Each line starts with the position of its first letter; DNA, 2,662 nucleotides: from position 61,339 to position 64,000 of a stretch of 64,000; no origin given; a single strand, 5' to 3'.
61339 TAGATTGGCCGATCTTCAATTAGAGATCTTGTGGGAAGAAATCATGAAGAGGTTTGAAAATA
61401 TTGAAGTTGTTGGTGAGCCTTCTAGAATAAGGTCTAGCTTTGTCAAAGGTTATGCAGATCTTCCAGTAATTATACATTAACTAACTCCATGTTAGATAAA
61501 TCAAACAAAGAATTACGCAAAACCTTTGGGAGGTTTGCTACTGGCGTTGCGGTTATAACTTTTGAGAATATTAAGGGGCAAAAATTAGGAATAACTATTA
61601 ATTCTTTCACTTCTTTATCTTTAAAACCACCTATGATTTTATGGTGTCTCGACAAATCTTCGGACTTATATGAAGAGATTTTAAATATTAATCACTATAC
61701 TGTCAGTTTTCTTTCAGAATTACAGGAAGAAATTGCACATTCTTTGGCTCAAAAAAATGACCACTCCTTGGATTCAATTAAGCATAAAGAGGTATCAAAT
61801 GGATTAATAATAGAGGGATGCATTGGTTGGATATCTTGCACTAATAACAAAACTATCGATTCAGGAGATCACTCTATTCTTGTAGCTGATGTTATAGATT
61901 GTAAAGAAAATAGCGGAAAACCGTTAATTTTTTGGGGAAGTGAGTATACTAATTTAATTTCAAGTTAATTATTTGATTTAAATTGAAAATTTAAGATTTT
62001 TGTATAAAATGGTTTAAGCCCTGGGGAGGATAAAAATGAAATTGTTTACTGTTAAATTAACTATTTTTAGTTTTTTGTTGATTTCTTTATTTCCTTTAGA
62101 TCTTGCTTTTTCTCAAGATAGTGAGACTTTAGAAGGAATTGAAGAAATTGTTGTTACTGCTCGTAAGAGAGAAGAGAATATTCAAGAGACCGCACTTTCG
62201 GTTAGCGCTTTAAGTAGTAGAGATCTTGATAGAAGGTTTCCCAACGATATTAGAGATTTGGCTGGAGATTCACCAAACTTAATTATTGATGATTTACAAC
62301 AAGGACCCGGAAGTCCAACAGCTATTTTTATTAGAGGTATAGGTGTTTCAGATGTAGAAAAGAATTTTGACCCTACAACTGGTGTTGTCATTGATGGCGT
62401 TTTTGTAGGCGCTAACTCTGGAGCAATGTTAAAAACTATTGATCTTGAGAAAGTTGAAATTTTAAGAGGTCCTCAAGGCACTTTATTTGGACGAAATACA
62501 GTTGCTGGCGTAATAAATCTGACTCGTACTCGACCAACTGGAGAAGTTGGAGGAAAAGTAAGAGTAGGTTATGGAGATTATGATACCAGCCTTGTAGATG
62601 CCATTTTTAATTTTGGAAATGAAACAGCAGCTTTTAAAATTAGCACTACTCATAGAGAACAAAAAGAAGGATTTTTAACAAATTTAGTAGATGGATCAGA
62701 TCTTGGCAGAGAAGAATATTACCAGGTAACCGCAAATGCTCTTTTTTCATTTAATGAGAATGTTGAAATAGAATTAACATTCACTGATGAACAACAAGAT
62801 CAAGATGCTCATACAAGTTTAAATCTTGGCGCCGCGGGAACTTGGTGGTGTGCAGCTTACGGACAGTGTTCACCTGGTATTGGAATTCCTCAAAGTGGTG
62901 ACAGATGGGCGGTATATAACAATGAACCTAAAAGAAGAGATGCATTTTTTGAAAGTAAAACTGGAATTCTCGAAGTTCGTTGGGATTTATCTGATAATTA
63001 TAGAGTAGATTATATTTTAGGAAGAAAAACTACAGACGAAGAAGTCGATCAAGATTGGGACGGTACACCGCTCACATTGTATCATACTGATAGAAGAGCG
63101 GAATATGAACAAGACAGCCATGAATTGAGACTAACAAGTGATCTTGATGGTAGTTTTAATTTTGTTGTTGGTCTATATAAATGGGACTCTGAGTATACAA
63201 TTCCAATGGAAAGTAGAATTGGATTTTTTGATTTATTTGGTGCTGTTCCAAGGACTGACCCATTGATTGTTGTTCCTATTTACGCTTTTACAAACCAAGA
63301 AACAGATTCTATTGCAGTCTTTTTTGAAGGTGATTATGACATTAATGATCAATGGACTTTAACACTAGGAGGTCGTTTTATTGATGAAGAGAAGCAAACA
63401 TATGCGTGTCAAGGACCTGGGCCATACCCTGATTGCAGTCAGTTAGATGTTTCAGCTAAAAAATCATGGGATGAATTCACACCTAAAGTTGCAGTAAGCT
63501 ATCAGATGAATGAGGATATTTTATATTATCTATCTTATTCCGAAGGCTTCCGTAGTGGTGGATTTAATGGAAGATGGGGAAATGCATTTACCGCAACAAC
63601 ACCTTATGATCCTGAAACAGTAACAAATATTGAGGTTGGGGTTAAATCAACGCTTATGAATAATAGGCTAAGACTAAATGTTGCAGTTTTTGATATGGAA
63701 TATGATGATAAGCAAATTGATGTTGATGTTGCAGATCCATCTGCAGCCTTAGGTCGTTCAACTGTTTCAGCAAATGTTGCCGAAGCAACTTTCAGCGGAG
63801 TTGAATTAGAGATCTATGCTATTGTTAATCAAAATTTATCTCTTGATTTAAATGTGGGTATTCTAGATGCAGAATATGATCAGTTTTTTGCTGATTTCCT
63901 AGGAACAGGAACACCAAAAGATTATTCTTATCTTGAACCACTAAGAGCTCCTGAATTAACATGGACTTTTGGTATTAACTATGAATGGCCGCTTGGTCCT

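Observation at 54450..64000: Operon-like oxidative cluster of unfamiliar composition: P450 - glpK - class II aldolase - orphan Mo-hydroxylase - CYP153 - flavin reductase - TonB receptor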

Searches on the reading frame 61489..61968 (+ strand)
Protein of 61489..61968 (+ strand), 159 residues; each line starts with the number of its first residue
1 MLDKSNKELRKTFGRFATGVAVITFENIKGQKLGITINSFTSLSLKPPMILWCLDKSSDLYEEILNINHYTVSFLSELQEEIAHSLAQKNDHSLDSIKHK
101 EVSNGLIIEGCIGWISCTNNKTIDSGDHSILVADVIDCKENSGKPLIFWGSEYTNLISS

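Call 7: search_protein_families(library=pfam, proteins=[window:61489-61968:+])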
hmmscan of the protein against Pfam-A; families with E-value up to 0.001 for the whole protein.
window:61489-61968:+ (159 aa): 1 family
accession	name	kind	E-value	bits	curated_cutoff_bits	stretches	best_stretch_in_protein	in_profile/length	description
PF01613.24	Flavin_Reduct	-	1e-31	110.5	27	1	13-155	1-151/153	Flavin reductase like domain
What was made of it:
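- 61489..61968 (+): NAD(P)H:flavin reductase, the reductase half of a two-component flavin monooxygenase. Its oxygenase partner is missing from this lineage's locus. PF01613, 110 bits (call 7).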

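Call 8: search_protein_families(library=ncbifam, proteins=[window:61489-61968:+])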
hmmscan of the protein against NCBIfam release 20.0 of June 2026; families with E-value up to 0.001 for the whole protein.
window:61489-61968:+ (159 aa): 7 families
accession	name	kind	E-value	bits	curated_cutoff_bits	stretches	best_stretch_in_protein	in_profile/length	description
NF052639.1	FlvnRedFerAPor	equivalog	5.2e-33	114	260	1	5-155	3-154/158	flavin reductase FerA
NF045733.1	StyMonoxStyB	equivalog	6.9e-33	113.7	200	1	8-154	3-147/150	styrene monooxygenase NADH-dependent flavin reductase subunit StyB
NF045919.1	HphnlacHdxRed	equivalog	2.5e-31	109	340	1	6-155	7-157/309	p-hydroxyphenylacetate 3-hydroxylase reductase component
NF045630.1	monooxsub_HsaB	equivalog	1.7e-28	99.7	230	1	6-156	7-159/186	3-hydroxy-9,10-secoandrosta-1,3,5(10)-triene-9,17-dione monooxygenase reductase subunit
NF042921.1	HpaC_Thermus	equivalog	8.1e-26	90.8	200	1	7-156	3-149/150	4-hydroxyphenylacetate 3-monooxygenase reductase subunit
TIGR03615.1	RutF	equivalog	5.3e-11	42.8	254.75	1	6-155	3-155/156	NADH-dependent FMN reductase RutF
TIGR02296.1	HpaC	equivalog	1.5e-10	41.3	205.95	1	10-155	2-152/154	4-hydroxyphenylacetate 3-monooxygenase, reductase component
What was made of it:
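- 61489..61968 (+): It resembles FerA, StyB and HpaC-type reductases, all below their cut-offs (call 8).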

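Call 12: find_encoding_contigs(protein=window:61489-61968:+, flank=10000, max_places=10)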
Protein window:61489-61968:+ (159 aa): 22 contigs read that carry it; 10 places shown.
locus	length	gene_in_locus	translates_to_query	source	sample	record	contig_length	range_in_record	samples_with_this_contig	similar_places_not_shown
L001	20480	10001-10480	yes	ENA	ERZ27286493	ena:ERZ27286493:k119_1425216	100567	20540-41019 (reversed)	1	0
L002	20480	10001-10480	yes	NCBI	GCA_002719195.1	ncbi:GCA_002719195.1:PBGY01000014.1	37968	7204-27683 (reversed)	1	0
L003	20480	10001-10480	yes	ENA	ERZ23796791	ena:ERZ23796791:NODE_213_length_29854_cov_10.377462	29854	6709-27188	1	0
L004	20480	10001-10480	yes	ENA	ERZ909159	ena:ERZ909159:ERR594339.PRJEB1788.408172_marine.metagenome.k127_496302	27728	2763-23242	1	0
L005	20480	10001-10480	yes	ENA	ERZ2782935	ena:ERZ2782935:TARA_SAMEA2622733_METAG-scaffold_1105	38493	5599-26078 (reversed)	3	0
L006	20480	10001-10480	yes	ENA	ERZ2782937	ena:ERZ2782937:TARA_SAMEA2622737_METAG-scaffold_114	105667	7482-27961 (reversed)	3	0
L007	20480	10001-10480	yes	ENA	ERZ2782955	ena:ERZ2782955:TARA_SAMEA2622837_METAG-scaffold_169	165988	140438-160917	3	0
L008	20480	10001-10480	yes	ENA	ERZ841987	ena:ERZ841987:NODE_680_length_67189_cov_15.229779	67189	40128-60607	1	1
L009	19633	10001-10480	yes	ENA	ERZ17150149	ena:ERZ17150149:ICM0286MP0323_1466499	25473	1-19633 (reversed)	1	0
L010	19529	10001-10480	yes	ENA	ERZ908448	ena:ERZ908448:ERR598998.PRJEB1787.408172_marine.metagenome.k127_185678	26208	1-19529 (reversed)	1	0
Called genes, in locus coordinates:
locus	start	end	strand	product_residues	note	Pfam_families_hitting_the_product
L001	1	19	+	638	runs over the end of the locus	PF02824:TGS (weak), PF07973:tRNA_SAD, PF00587:tRNA-synt_2b, PF03129:HGTP_anticodon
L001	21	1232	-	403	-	PF02515:CoA_transf_3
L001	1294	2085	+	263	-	-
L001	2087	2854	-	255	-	PF01513:NAD_kinase, PF20143:NAD_kinase_C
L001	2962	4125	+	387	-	PF00067:p450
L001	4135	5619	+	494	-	PF00370:FGGY_N, PF02782:FGGY_C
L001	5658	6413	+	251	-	PF00596:Aldolase_II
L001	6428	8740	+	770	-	PF01315:Ald_Xan_dh_C, PF02738:MoCoBD_1, PF20256:MoCoBD_2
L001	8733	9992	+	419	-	PF00067:p450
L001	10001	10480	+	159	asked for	PF01613:Flavin_Reduct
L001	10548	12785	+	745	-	PF07715:Plug, PF00593:TonB_dep_Rec_b-barrel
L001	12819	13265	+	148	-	PF10604:Polyketide_cyc2 (weak)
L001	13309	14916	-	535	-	PF00070:Pyr_redox (faint), PF00743:FMO-like, PF01266:DAO (faint), PF07992:Pyr_redox_2, PF13434:Lys_Orn_oxgnase (faint), PF13450:NAD_binding_8, PF13454:NAD_binding_9 (faint), PF13738:Pyr_redox_3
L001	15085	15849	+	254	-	PF00106:adh_short, PF08659:KR (weak), PF13561:adh_short_C2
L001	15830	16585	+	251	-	PF00106:adh_short, PF23441:SDR (faint), PF13561:adh_short_C2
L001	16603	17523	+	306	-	PF10340:Say1_Mug180, PF20434:BD-FAE, PF07859:Abhydrolase_3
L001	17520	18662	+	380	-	PF00465:Fe-ADH, PF13685:Fe-ADH_2 (faint), PF25137:ADH_Fe_C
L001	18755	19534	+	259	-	PF23441:SDR (weak), PF00106:adh_short, PF01370:Epimerase (faint), PF08659:KR, PF13561:adh_short_C2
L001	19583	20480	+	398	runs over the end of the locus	PF00355:Rieske, PF00848:Ring_hydroxyl_A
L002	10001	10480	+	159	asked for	PF01613:Flavin_Reduct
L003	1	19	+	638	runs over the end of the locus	PF02824:TGS (weak), PF07973:tRNA_SAD, PF00587:tRNA-synt_2b, PF03129:HGTP_anticodon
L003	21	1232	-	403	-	PF02515:CoA_transf_3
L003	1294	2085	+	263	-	-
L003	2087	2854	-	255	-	PF01513:NAD_kinase, PF20143:NAD_kinase_C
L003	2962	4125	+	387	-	PF00067:p450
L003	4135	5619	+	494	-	PF00370:FGGY_N, PF02782:FGGY_C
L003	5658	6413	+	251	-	PF00596:Aldolase_II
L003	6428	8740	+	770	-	PF01315:Ald_Xan_dh_C, PF02738:MoCoBD_1, PF20256:MoCoBD_2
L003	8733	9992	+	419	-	PF00067:p450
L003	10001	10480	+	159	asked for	PF01613:Flavin_Reduct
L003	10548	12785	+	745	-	PF07715:Plug, PF00593:TonB_dep_Rec_b-barrel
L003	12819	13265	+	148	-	PF10604:Polyketide_cyc2 (weak)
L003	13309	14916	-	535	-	PF00070:Pyr_redox (faint), PF00743:FMO-like, PF01266:DAO (faint), PF07992:Pyr_redox_2, PF13434:Lys_Orn_oxgnase (faint), PF13450:NAD_binding_8, PF13454:NAD_binding_9 (faint), PF13738:Pyr_redox_3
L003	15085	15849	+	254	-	PF00106:adh_short, PF08659:KR (weak), PF13561:adh_short_C2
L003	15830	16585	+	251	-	PF00106:adh_short, PF23441:SDR (faint), PF13561:adh_short_C2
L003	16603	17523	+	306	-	PF10340:Say1_Mug180, PF20434:BD-FAE, PF07859:Abhydrolase_3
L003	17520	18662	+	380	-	PF00465:Fe-ADH, PF13685:Fe-ADH_2 (faint), PF25137:ADH_Fe_C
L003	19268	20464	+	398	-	PF00355:Rieske, PF00848:Ring_hydroxyl_A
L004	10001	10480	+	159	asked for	PF01613:Flavin_Reduct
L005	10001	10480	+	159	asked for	PF01613:Flavin_Reduct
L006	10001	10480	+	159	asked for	PF01613:Flavin_Reduct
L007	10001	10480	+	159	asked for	PF01613:Flavin_Reduct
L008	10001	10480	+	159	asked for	PF01613:Flavin_Reduct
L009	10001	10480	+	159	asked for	PF01613:Flavin_Reduct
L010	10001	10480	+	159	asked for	PF01613:Flavin_Reduct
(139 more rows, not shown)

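Call 35: search_protein_families(library=pfam, proteins=[L001:12819-13265:+, L003:19268-20464:+], max_evalue=0.01)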
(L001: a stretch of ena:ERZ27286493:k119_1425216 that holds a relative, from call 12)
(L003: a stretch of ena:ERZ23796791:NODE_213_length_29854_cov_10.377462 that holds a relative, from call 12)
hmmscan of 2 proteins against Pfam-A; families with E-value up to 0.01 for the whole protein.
L001:12819-13265:+ (148 aa): 1 family
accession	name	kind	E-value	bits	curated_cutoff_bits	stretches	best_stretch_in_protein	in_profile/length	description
PF10604.15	Polyketide_cyc2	-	1.9e-05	25.4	27.4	1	7-131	6-124/142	Polyketide cyclase / dehydrase and lipid transport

L003:19268-20464:+ (398 aa): 2 families
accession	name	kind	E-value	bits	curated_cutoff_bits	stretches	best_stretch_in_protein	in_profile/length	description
PF00848.25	Ring_hydroxyl_A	-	1.1e-29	104.3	24.9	1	188-387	1-206/208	Ring hydroxylating alpha subunit (catalytic domain)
PF00355.32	Rieske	-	1.9e-20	73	20.3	1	56-136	4-82/88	Rieske [2Fe-2S] domain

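Call 45: search_protein_families(library=ncbifam, proteins=[L001:13309-14916:-, L003:19268-20464:+, L001:16603-17523:+, L001:17520-18662:+, L001:12819-13265:+], max_evalue=1e-10)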
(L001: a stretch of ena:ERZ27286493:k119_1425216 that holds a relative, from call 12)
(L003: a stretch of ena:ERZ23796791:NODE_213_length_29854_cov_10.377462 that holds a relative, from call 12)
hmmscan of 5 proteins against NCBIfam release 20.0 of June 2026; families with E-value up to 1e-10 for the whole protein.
L001:13309-14916:- (535 aa): 2 families
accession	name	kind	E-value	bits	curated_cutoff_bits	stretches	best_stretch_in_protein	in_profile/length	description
NF045818.1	Neo-PentlctneDsynPtlE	equivalog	2e-68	231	1100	1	6-484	48-534/587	neopentalenolactone/pentalenolactone D synthase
NF040505.1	ArsO_flavin_mono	equivalog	4.6e-25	88.8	425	1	7-212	1-196/346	ArsO family NAD(P)H-dependent flavin-containing monooxygenase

L003:19268-20464:+ (398 aa): 5 families
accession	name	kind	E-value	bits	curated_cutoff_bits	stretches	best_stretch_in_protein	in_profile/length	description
NF058607.1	GlBtMonoOxGbcA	equivalog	3.7e-30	104.7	670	1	29-221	31-222/420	glycine betaine monooxygenase oxygenase subunit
TIGR03228.1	anthran_1_2_A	equivalog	1.4e-28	99.8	671.9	1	26-223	11-215/438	anthranilate 1,2-dioxygenase large subunit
TIGR03229.1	benzo_1_2_benA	equivalog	5.5e-24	84.8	780.95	1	29-140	14-125/433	benzoate 1,2-dioxygenase large subunit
NF042946.1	3PPDioc_HcaE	equivalog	3.7e-23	82.2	830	1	30-166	15-154/450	3-phenylpropionate/cinnamic acid dioxygenase subunit alpha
NF041684.1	ant_diox_AndAc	equivalog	7.3e-21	74.2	750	1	20-221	12-222/418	anthranilate 1,2-dioxygenase large subunit AndAc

L001:16603-17523:+ (306 aa): 6 families
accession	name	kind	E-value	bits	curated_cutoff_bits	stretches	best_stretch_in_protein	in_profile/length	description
NF058651.1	GESAG_HSLs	subfamily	9e-68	228.5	430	1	25-305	19-294/296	GESAG motif subfamily hormone-sensitive lipase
NF058653.1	LipP1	equivalog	8.8e-49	166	350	1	24-300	17-297/300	LipP1 family hormone-sensitive lipase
NF058649.1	GTSAG_HSLs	subfamily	7.6e-37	127.4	380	1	3-305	21-310/312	GTSAG motif subfamily hormone-sensitive lipase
NF007547.0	PRK10162.1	equivalog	3.7e-31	108.2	389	1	3-304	14-316/321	acetyl esterase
NF033149.0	CHL_hydrolase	equivalog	3.4e-30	105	500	1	68-292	69-294/310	chloramphenicol hydrolase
NF058650.1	GCSAG_HSLs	subfamily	1.6e-23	83.7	410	1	72-304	82-310/314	GCSAG motif subfamily hormone-sensitive lipase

L001:17520-18662:+ (380 aa): 11 families
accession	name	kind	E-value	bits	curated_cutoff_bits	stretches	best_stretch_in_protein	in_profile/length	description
TIGR02638.1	lactal_redase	equivalog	8.7e-43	146.6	523.15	1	14-366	11-372/379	lactaldehyde reductase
NF007911.0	PRK10624.1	equivalog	6.8e-42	143.8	537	1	13-373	11-377/382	lactaldehyde reductase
NF058672.1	4HyButDHCUPNE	equivalog_domain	1.2e-40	139.9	500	1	12-375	9-375/378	4-hydroxybutyrate dehydrogenase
NF053866.1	CholDhdGbsBBac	equivalog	2.2e-35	122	550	1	23-367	28-381/392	choline dehydrogenase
NF041833.1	Fe_ADH_ErcA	equivalog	3e-35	122.1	550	1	27-375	25-379/382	alcohol dehydrogenase-like regulatory protein ErcA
NF010378.0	PRK13805.1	equivalog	8.9e-34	116.4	951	1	11-341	463-799/872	bifunctional acetaldehyde-CoA/alcohol dehydrogenase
NF050025.1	SulfAcetaldRedSarD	equivalog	2.3e-33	115.6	700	1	10-363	8-371/385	sulfoacetaldehyde reductase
TIGR03405.1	Phn_Fe-ADH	equivalog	5.1e-33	114.3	423.7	1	26-353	17-345/355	iron-containing alcohol dehydrogenase PsrA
NF011998.0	PRK15454.1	equivalog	1.9e-28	99.3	556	1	32-364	49-382/395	ethanolamine utilization ethanol dehydrogenase EutG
NF007363.0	PRK09860.1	equivalog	1.4e-22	80.4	581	1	30-363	29-369/383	L-threonine dehydrogenase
TIGR04266.1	NDMA_methanol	equivalog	8.5e-14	51.2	625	1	55-312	62-320/420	NDMA-dependent methanol dehydrogenase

L001:12819-13265:+ (148 aa): 0 families

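Call 51: search_solved_structures(query=L001:13309-14916:-, max_evalue=1e-30)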
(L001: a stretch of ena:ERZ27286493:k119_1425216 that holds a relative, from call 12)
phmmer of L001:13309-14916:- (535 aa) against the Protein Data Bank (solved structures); distinct sequences matched with E-value up to 1e-30: 34.
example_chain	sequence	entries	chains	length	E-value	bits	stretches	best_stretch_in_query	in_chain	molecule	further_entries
5m0z_A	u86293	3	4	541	8.9e-139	466.8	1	5-529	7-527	Cyclohexanone Monooxygenase from Thermocrispum municipale. | Cyclohexanone Monooxygenase from Thermocrispum municipale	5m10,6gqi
7v8o_A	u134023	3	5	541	4.5e-138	464.5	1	5-529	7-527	Cyclohexanone Monooxygenase from Thermocrispum municipale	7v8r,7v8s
8xg7_A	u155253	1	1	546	1.6e-135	456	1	6-520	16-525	Phenylacetone monooxygenase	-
8xg8_A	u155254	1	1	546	2.1e-134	452.3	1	6-520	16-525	Phenylacetone monooxygenase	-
8xg9_A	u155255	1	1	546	4e-134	451.4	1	6-520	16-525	Phenylacetone monooxygenase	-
1w4x_A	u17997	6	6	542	4.6e-133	447.9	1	6-520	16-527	PHENYLACETONE MONOOXYGENASE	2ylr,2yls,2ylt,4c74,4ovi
4d03_A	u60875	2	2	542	4.7e-133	447.9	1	6-520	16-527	PHENYLACETONE MONOOXYGENASE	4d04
2ylw_A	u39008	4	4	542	1.2e-132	446.5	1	6-520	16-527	PHENYLACETONE MONOOXYGENASE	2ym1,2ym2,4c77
2ylz_A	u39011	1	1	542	2.6e-132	445.5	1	6-520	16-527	PHENYLACETONE MONOOXYGENASE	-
2ylx_A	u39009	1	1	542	5.9e-132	444.3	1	6-520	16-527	PHENYLACETONE MONOOXYGENASE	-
3gwd_A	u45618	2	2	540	1.4e-126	426.5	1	7-528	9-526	Cyclohexanone monooxygenase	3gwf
4rg3_A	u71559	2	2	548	1.5e-126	426.4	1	7-528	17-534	Cyclohexanone monooxygenase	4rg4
3ucl_A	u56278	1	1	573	1.8e-126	426.2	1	7-528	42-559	Cyclohexanone monooxygenase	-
4ap3_A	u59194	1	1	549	2e-126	426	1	4-530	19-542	STEROID MONOOXYGENASE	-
6jdk_A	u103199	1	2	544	3.6e-126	425.2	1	7-523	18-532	Baeyer-Villiger monooxygenase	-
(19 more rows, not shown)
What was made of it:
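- Closest known: Baeyer-Villiger routes for ketones, cycloalkanols and subterminal alkane oxidation. Same: Just past the window end lie a type I BVMO (467 bits to TmCHMO/PAMO), two SDRs, an HSL-type esterase and an Fe-ADH in one block (calls 12, 45, 51).
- The BVMO scores 467 bits to TmCHMO/PAMO (call 51), and the esterase and Fe-ADH family matches are in call 45.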

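Call 52: search_solved_structures(query=L001:10548-12785:+, max_evalue=1e-10)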
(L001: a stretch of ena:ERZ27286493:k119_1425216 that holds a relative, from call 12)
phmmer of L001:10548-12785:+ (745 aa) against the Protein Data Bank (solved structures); distinct sequences matched with E-value up to 1e-10: 3.
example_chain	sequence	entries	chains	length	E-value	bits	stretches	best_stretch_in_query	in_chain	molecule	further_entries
3qlb_A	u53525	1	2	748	9.3e-17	63.9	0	417-708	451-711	Enantio-pyochelin receptor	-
8the_A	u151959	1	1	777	3.9e-11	45.3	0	38-180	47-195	Heme/hemoglobin uptake outer membrane receptor PhuR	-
4epa_A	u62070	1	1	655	8.7e-11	44.1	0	75-221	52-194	Pesticin receptor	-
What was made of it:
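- Closest known: TonB-dependent uptake of hydrophobic or aromatic catabolic substrates. Different: It has no close characterised relative (best PDB hit 64 bits; call 52).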

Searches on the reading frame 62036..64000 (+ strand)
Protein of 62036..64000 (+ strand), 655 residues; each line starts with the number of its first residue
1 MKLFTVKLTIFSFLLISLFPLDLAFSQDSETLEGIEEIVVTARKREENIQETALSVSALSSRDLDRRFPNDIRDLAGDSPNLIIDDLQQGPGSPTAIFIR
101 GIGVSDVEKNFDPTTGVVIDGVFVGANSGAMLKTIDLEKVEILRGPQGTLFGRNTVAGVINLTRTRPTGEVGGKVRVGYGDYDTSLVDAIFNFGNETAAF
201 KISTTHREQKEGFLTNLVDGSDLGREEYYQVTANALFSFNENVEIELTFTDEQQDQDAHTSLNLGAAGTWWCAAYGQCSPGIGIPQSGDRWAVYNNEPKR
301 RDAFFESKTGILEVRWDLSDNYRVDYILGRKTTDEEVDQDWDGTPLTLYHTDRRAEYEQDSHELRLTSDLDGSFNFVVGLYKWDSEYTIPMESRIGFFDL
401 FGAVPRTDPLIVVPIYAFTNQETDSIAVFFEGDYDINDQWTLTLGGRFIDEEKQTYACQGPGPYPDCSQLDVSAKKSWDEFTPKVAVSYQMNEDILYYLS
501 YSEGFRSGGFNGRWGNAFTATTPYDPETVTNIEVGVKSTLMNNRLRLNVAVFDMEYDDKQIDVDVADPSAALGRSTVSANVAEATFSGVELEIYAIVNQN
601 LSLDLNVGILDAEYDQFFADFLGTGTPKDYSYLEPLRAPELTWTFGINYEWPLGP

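Call 7: search_protein_families(library=pfam, proteins=[window:62036-64000:+])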
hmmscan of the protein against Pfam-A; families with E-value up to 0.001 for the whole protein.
window:62036-64000:+ (655 aa): 2 families
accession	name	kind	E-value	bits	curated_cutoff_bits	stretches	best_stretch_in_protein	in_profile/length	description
PF00593.30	TonB_dep_Rec_b-barrel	-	6.3e-40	138.8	27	1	289-651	42-384/436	TonB dependent receptor-like, beta-barrel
PF07715.20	Plug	-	9e-15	55.5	23.9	1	49-159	2-107/107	TonB-dependent Receptor Plug Domain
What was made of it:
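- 62036..64000 (+): TonB-dependent outer-membrane receptor, cut by the window end (first 655 of 745 aa). It is a strain-variable insertion. PF07715 and PF00593 (call 7).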

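Call 8: search_protein_families(library=ncbifam, proteins=[window:62036-64000:+])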
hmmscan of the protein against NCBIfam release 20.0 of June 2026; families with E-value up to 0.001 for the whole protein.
window:62036-64000:+ (655 aa): 28 families (the best 25 are shown)
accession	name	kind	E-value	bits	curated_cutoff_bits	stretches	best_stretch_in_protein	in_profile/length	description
TIGR01783.1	TonB-siderophor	subfamily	1.6e-33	116.3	223.5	2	421-615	360-531/649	TonB-dependent siderophore receptor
TIGR01785.1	TonB-hemin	subfamily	2e-28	99.3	316.85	1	36-594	2-544/677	TonB-dependent heme/hemoglobin receptor family protein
TIGR01786.1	TonB-hemlactrns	subfamily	4.6e-23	81.5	323.75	1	37-592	2-560/719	TonB-dependent hemoglobin/transferrin/lactoferrin family receptor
NF010010.0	PRK13483.1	equivalog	9.3e-22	76.8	927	2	11-177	10-175/660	ligand-gated channel protein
NF007465.0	PRK10044.1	equivalog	7.7e-21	73.9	803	2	436-616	453-609/726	ferrichrome porin FhuA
TIGR01779.1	TonB-B12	equivalog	1.5e-16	60.1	599.7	1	25-249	20-242/614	TonB-dependent vitamin B12 receptor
NF010650.0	PRK14049.1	equivalog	4.4e-16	58.2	904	2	413-603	422-597/729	ferrioxamine B receptor precursor protein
TIGR04056.1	OMP_RagA_SusC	subfamily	6.3e-15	54.6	368.25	2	33-163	76-202/981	SusC/RagA family TonB-linked outer membrane protein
NF049947.1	TonB_dep_PCPU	exception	2.8e-13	49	800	2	435-602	396-563/685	TonB-dependent receptor, PCPU motif-type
NF047944.1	FoxamRcptFoxA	equivalog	8.3e-13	47.5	1300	2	126-183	122-181/697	ferrioxamine B receptor FoxA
NF049946.1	TonB_dep_CU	exception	8.5e-12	44.2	700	1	427-616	398-579/683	TonB-dependent receptor, CU motif-type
NF053590.1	TonB_dep_TOL0244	equivalog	2.1e-11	43.1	645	1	31-183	6-158/604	TOL_0244 family TonB-dependent receptor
NF010038.0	PRK13513.1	equivalog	6.5e-11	41.5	942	1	27-174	27-174/659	ligand-gated channel protein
NF007349.0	PRK09840.1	equivalog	1.5e-10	39.7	686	2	110-205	122-216/760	catecholate siderophore receptor Fiu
NF041535.1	TonB_rec_PqqU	equivalog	4.8e-10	38.4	1200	1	430-616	376-552/676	TonB-dependent receptor PqqU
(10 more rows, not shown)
